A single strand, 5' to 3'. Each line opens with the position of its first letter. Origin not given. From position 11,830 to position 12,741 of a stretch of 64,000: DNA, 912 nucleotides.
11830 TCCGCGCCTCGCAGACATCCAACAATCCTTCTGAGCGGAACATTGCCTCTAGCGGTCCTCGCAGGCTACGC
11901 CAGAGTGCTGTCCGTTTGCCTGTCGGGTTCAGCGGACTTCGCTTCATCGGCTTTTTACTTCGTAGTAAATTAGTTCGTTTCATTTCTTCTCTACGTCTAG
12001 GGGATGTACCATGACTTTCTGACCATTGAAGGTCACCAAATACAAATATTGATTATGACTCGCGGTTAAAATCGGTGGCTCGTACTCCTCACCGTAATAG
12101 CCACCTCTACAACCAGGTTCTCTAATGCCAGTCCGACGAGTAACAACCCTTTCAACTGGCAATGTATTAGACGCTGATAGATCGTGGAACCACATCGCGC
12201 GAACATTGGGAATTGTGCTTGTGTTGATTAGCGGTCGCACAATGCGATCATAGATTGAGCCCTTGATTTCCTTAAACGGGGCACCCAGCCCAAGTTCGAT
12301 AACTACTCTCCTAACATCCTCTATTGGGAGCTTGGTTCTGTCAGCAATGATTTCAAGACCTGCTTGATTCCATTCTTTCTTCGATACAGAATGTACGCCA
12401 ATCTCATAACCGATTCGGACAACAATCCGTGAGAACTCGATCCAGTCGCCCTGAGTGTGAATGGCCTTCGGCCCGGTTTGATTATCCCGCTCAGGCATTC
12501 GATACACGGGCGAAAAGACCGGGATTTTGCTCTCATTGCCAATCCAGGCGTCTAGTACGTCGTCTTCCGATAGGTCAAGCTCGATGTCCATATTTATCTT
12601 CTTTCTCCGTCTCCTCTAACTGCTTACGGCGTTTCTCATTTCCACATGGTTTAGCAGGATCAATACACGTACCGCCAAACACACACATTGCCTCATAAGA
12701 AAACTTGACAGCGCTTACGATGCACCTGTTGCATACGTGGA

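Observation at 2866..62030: Conserved 16-nt hairpin-capable motif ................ at six gene junctions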

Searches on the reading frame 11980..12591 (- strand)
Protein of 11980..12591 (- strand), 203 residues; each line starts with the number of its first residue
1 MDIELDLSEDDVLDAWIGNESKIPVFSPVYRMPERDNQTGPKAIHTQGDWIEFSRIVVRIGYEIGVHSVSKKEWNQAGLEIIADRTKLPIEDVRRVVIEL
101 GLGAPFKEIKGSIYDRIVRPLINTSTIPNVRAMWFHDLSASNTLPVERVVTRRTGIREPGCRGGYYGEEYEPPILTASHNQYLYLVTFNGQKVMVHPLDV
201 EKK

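Call 6: search_protein_families(library=phrogs, proteins=[window:11980-12591:-], max_evalue=0.001)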
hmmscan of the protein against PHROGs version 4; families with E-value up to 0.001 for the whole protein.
window:11980-12591:- (203 aa): 0 families

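Call 16: find_encoding_contigs(protein=window:11980-12591:-, flank=10000, max_places=4)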
Protein window:11980-12591:- (203 aa): 2 contigs read that carry it; 1 place shown.
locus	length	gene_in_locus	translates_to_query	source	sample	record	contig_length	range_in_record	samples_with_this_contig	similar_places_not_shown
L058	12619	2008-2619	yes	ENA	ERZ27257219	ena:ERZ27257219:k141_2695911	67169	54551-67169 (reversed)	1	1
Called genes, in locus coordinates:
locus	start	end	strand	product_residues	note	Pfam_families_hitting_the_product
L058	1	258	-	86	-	?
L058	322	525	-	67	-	-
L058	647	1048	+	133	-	-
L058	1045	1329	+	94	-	-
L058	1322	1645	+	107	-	-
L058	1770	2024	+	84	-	-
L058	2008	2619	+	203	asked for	-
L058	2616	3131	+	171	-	-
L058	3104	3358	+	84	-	-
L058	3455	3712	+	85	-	-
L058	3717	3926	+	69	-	-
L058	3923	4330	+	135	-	PF14216:DUF4326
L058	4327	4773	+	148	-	-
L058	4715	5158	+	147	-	-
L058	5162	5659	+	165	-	-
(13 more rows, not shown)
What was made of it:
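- Checked: Caveat: the public gene call starts the 11947 gene at the in-frame ATG 11983, which overlaps the upstream stop as ATGA (call 16).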

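Call 26: search_protein_families(library=pfam, proteins=[window:11980-12591:-], max_evalue=0.01)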
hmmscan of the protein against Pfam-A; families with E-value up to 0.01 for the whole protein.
window:11980-12591:- (203 aa): 0 families
